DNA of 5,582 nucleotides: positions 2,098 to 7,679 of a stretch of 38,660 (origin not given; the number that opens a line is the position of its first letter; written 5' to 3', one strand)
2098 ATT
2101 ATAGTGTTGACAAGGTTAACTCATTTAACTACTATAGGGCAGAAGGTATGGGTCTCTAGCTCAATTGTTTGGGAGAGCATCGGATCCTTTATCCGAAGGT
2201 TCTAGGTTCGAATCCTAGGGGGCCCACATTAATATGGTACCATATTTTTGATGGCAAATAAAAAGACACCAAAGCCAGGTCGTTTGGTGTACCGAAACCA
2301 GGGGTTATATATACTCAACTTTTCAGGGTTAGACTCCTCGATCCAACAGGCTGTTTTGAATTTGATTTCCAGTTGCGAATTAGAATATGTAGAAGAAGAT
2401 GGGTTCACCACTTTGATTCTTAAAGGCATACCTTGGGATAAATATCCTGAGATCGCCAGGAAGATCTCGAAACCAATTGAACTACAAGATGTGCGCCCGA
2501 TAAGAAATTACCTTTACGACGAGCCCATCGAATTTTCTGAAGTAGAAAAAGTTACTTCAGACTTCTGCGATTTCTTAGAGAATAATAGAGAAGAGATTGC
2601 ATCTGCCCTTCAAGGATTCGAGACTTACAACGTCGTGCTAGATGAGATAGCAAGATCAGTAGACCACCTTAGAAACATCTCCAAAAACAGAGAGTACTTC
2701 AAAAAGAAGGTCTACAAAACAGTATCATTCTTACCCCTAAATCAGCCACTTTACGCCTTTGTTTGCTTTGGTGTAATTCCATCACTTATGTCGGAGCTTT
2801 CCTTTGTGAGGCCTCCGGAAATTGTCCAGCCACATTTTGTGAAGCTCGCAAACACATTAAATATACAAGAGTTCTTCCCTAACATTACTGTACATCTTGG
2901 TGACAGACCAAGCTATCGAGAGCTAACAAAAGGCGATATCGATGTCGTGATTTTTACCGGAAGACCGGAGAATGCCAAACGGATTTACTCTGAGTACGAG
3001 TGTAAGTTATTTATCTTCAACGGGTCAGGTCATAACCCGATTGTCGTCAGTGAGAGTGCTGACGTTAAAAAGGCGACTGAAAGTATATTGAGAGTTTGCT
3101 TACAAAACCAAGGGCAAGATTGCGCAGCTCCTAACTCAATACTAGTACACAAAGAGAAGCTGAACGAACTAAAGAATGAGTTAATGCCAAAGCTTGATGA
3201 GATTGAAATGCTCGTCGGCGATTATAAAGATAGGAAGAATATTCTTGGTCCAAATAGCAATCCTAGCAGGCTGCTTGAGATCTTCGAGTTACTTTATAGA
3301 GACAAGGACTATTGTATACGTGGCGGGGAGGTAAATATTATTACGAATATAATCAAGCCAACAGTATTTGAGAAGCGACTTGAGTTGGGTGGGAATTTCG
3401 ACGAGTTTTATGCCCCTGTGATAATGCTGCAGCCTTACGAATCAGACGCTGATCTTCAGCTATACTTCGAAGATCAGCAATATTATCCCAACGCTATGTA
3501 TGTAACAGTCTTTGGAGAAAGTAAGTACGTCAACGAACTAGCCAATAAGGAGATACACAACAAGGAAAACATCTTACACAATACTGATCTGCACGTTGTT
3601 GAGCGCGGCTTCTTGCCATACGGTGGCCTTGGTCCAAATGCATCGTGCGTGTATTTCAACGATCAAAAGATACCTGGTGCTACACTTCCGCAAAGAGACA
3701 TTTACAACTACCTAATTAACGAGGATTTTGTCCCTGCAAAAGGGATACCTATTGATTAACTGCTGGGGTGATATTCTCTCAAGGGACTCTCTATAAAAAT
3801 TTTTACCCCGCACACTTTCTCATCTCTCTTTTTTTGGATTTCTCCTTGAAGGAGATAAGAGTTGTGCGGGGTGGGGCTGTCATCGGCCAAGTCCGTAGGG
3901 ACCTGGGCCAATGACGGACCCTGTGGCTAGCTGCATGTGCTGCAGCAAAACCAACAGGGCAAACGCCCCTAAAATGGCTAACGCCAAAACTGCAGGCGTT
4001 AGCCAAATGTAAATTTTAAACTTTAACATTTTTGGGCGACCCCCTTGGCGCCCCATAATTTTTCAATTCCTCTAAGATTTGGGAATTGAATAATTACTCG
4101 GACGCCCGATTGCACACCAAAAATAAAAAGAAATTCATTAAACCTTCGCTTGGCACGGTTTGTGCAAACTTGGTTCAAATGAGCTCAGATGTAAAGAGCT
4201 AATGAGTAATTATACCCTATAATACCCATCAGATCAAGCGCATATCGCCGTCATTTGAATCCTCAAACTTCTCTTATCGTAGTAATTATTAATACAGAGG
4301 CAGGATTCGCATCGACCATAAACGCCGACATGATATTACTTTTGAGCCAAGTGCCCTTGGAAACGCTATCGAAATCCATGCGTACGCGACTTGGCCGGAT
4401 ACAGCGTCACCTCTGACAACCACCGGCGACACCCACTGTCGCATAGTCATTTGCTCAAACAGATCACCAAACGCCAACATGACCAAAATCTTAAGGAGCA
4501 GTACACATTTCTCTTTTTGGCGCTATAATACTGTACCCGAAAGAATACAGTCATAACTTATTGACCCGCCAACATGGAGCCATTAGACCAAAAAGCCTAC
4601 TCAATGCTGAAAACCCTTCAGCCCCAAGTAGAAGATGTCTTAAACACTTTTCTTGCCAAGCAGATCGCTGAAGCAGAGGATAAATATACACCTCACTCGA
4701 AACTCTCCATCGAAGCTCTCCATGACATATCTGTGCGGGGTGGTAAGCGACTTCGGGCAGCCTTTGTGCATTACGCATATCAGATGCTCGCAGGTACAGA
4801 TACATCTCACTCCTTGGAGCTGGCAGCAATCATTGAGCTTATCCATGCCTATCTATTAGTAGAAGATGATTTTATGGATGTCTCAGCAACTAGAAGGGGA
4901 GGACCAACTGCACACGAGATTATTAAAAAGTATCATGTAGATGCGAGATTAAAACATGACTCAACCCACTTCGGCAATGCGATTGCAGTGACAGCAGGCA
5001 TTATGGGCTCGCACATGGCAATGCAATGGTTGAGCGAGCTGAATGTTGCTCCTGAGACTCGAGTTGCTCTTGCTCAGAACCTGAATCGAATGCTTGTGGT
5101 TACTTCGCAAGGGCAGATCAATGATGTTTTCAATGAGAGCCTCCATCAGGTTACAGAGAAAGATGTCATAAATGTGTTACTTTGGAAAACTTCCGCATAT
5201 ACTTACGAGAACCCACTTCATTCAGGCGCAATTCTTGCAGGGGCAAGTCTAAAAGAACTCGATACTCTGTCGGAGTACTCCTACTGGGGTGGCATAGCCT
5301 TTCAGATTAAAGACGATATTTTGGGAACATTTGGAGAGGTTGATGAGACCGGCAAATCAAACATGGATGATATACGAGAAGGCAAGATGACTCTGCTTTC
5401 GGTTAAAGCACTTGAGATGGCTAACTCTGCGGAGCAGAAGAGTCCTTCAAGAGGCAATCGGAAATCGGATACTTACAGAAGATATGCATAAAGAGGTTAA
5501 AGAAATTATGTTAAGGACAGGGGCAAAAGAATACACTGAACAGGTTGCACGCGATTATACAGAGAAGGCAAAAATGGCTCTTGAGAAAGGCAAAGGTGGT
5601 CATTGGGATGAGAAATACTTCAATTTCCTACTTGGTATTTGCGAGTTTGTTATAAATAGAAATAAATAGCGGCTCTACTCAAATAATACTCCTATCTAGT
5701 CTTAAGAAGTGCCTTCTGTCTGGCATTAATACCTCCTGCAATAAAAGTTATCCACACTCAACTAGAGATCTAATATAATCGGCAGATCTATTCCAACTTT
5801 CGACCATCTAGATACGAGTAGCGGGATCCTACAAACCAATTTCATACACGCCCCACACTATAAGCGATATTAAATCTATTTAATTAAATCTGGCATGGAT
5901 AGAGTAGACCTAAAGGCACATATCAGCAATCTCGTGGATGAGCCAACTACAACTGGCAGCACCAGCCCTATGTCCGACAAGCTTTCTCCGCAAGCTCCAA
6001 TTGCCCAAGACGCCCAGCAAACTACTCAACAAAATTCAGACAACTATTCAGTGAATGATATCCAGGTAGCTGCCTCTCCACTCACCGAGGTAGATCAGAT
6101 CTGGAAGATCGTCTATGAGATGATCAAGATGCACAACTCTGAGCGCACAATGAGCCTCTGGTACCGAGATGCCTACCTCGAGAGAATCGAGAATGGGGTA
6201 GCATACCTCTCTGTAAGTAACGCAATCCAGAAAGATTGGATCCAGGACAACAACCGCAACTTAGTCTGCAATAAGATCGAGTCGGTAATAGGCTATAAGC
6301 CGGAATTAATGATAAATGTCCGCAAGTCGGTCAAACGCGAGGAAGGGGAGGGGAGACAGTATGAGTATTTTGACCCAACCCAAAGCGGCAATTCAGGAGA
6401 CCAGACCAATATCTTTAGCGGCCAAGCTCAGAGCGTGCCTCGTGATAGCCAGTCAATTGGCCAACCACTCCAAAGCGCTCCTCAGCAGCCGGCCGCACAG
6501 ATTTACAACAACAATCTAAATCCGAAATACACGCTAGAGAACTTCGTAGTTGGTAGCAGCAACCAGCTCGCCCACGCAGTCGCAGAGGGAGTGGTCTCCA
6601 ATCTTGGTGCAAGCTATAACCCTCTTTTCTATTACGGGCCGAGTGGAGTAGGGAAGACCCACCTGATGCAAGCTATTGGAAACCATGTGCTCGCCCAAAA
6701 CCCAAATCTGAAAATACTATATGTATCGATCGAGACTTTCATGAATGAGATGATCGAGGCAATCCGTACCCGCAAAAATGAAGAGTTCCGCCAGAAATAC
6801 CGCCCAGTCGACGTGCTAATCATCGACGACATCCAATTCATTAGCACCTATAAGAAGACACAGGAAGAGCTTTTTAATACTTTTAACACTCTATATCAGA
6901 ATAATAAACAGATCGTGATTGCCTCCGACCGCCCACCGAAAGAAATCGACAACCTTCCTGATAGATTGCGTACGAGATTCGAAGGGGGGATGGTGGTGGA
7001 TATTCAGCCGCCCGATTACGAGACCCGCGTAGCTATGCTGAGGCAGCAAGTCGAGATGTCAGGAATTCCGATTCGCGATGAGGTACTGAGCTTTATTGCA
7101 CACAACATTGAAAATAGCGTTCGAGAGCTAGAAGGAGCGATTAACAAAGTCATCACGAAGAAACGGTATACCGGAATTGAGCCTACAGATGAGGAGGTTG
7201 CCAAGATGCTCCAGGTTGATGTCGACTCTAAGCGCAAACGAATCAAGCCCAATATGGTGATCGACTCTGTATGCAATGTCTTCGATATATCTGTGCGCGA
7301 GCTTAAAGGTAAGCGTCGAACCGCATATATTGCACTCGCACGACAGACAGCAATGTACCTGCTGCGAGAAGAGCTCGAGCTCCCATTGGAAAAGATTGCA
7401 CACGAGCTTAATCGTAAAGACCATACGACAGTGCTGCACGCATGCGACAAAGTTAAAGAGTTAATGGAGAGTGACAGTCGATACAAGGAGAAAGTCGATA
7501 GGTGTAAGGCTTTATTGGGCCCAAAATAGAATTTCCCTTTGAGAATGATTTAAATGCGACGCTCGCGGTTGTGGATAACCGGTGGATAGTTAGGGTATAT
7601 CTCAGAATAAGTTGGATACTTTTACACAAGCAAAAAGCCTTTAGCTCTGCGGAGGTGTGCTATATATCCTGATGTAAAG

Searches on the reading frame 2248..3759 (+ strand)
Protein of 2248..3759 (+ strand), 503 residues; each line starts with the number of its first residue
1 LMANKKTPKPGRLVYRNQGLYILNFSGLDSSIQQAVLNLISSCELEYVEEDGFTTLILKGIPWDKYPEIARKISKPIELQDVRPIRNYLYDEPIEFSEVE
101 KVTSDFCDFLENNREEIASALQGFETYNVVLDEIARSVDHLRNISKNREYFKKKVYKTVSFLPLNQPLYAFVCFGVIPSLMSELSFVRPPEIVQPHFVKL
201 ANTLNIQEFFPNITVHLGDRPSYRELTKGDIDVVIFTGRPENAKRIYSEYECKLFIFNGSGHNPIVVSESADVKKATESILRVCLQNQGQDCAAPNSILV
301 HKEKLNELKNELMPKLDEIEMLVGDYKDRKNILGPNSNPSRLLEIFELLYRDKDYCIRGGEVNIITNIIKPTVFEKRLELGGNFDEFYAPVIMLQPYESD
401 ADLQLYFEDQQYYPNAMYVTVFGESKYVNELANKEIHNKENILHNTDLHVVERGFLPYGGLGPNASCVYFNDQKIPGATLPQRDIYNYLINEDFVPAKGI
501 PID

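Call 35: search_protein_families(library=pfam, max_evalue=0.001, proteins=[window:2248-3759:+])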
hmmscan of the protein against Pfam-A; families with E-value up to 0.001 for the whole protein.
window:2248-3759:+ (503 aa): 1 family
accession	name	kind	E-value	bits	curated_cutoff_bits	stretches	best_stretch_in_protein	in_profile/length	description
PF00171.27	Aldedh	-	9.8e-21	74.3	23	1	226-412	200-394/461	Aldehyde dehydrogenase family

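Call 90: search_protein_families(library=ncbifam, max_evalue=0.001, proteins=[window:2248-3759:+])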
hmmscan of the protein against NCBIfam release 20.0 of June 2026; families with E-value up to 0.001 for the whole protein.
window:2248-3759:+ (503 aa): 36 families (the best 25 are shown)
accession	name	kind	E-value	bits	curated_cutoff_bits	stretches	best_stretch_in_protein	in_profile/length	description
NF040869.1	G3PDH_Arch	equivalog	1.9e-14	53.2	780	1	160-374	164-380/502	NADP-dependent glyceraldehyde-3-phosphate dehydrogenase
NF042993.1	AlphKGSA_gudD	equivalog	3.3e-14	52.5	770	1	229-398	218-396/481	alpha-ketoglutaric semialdehyde dehydrogenase GucD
NF045701.1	BenzalDHMdlD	equivalog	2.2e-13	49.6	550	1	137-464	91-412/436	NAD(P)-dependent benzaldehyde dehydrogenase MdlD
NF010000.0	PRK13473.1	subfamily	4.1e-13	48.8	615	1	162-412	146-404/475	aminobutyraldehyde dehydrogenase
NF040648.1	lactal_redase_Meth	equivalog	9.2e-11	41.4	650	1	227-397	209-378/463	lactaldehyde dehydrogenase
NF047626.1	SulfactDhSafD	equivalog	1e-10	41.3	700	1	227-399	200-372/454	sulfoacetaldehyde dehydrogenase SafD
NF052305.1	DioxValDhHalo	equivalog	2.1e-10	40.1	750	1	225-341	215-330/483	2,5-dioxovalerate dehydrogenase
TIGR02299.1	HpaE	equivalog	1e-09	37.5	638.35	1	226-412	210-408/488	5-carboxymethyl-2-hydroxymuconate semialdehyde dehydrogenase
TIGR03250.1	PhnAcAld_DH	equivalog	1.1e-09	37.4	635.65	1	158-331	143-317/472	phosphonoacetaldehyde dehydrogenase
NF006916.0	PRK09407.1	equivalog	1.3e-09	37.2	521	1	177-321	178-326/526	succinic semialdehyde dehydrogenase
NF045736.1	PaDhStyDRhodo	equivalog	3.9e-09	35.6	800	1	161-403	150-400/479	phenylacetaldehyde dehydrogenase StyD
NF006915.0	PRK09406.1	equivalog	7.7e-09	34.9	730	1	108-346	75-317/457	NADP-dependent succinic semialdehyde dehydrogenase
TIGR01804.1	BADH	equivalog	1.3e-08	33.8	668.6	1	110-403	89-394/467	betaine-aldehyde dehydrogenase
TIGR01780.1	SSADH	subfamily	3.3e-08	32.8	646.35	1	234-339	200-305/448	succinate-semialdehyde dehydrogenase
NF009725.0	PRK13252.1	equivalog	1e-07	30.8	593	1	228-403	218-402/488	betaine-aldehyde dehydrogenase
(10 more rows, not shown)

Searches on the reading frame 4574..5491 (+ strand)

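Call 35: search_protein_families(library=pfam, max_evalue=0.001, proteins=[window:4574-5491:+])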
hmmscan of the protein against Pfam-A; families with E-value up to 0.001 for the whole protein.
window:4574-5491:+ (305 aa): 1 family
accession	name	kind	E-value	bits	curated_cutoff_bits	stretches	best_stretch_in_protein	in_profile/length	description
PF00348.22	polyprenyl_synt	-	1.6e-50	172.1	27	1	47-289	6-228/251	Polyprenyl synthetase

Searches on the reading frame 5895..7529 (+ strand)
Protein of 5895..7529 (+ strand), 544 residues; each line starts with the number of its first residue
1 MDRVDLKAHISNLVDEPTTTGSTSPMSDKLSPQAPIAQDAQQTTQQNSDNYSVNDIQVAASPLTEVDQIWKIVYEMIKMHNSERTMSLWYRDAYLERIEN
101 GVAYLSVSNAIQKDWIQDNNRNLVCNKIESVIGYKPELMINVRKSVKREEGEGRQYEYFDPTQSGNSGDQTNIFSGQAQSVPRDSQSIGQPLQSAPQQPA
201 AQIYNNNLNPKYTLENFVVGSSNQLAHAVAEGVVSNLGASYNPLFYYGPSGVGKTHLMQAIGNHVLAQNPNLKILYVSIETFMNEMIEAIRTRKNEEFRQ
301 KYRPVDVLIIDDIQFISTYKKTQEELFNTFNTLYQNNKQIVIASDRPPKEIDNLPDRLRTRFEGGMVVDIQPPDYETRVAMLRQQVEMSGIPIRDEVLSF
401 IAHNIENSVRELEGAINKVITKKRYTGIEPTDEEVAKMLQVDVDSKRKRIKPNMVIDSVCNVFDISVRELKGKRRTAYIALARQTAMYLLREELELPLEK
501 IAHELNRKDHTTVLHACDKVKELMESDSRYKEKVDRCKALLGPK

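Call 51: list_cluster_members(proteins=[window:5895-7526:+, window:8559-9686:+, window:22239-23624:+, window:23628-24977:+, P0001, P0026, P0002, window:25159-29604:+, window:17555-17911:+, window:4574-5488:+])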
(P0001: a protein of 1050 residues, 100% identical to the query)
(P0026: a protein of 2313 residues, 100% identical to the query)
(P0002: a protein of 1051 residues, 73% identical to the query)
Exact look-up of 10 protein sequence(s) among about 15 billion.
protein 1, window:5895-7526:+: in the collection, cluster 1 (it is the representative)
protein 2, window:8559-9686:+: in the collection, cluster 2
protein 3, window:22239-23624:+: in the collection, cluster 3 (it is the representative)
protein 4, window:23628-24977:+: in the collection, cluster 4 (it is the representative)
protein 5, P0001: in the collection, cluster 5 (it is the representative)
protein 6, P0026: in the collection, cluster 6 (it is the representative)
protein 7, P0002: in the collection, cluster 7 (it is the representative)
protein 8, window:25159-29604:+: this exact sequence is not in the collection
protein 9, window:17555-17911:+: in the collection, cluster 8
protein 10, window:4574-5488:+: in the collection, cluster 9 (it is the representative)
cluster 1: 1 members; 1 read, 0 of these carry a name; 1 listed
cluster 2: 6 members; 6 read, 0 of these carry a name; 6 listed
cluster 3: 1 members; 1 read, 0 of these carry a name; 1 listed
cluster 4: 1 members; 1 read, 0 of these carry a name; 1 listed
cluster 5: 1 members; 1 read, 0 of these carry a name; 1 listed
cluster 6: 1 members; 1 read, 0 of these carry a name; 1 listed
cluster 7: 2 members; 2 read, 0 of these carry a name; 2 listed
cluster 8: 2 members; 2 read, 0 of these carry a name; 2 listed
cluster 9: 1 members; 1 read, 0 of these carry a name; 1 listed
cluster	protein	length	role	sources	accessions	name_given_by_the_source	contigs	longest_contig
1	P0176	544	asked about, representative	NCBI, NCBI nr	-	-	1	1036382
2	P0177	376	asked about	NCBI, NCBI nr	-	-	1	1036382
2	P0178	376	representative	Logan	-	-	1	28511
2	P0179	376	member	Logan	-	-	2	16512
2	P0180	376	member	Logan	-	-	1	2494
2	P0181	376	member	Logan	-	-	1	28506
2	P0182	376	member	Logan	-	-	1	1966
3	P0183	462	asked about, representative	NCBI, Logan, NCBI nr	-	-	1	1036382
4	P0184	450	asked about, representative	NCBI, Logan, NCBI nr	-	-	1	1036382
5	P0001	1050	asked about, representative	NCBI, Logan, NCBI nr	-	-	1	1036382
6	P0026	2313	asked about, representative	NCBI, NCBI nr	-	-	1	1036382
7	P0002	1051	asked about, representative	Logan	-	-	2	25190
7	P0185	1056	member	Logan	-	-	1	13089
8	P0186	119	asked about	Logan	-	-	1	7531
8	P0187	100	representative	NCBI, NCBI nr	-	-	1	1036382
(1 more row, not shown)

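Call 86: find_encoding_contigs(protein=P0185, flank=10000, max_places=4)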
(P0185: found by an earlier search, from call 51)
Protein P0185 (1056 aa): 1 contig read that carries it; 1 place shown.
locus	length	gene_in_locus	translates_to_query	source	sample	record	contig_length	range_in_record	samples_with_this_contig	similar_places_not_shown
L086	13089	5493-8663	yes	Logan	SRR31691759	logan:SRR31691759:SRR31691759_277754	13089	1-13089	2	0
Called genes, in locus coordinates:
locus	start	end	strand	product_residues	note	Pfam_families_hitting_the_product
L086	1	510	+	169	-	?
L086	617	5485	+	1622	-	PF13287:Fn3_assoc, PF13290:CHB_HEX_C_1, PF17803:Cadherin_4, PF17963:Big_9, PF00801:PKD, PF18911:PKD_4, PF22352:K319L-like_PKD, PF00801:PKD, +22 more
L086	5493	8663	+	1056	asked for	PF00801:PKD, PF18911:PKD_4, PF22352:K319L-like_PKD (weak)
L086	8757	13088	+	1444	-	?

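Call 90: search_protein_families(library=ncbifam, max_evalue=0.001, proteins=[window:5895-7529:+])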
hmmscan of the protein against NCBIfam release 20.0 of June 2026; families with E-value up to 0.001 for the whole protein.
window:5895-7529:+ (544 aa): 23 families
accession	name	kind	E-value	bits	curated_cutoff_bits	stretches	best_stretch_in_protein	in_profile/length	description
TIGR00362.1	DnaA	equivalog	1.1e-143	479.5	343.9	1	70-538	1-434/437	chromosomal replication initiator protein DnaA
NF001154.0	PRK00149.3-3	equivalog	3.3e-97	326.4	410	1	81-535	24-452/462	chromosomal replication initiator protein DnaA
NF009087.0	PRK12422.1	equivalog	1.1e-65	222.6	657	1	200-529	96-430/455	chromosomal replication initiator protein DnaA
TIGR03420.1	DnaA_homol_Hda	equivalog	7.7e-31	107.4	194.8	1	208-418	8-204/226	DnaA regulatory inactivator Hda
NF038214.1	IS21_help_AAA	equivalog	4.7e-18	65.7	200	1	242-350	91-196/232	IS21-like element helper ATPase IstB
NF005304.0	PRK06835.1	equivalog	5.3e-17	61.9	215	1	231-353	173-295/330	ATP-binding protein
NF005982.0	PRK08084.1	equivalog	1.4e-14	54.2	268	1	211-418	18-212/235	DnaA inactivator Hda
NF005992.0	PRK08116.1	subfamily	1.4e-13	50.6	189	1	210-361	80-236/269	hypothetical protein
NF006505.0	PRK08939.1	equivalog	1.5e-11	44.2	228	1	240-313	155-226/306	primosomal protein DnaI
NF005378.0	PRK06921.1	subfamily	6.8e-10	38.5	207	1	242-362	118-240/266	hypothetical protein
NF005149.0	PRK06620.1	equivalog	1.4e-09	37.6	316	1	203-410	5-185/221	hypothetical protein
NF004688.0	PRK06030.1-3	equivalog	3.1e-09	37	136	1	440-527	11-98/123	hypothetical protein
NF009043.0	PRK12377.1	subfamily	4.6e-09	36.2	389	1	207-316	66-175/248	ATP-binding protein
NF006616.1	PRK09183.1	subfamily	4.1e-08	32.8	300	1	246-344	105-201/253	IS21-like element helper ATPase IstB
NF006571.0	PRK09087.1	equivalog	2.7e-07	30.6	297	1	209-419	16-200/228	DnaA regulatory inactivator HdaA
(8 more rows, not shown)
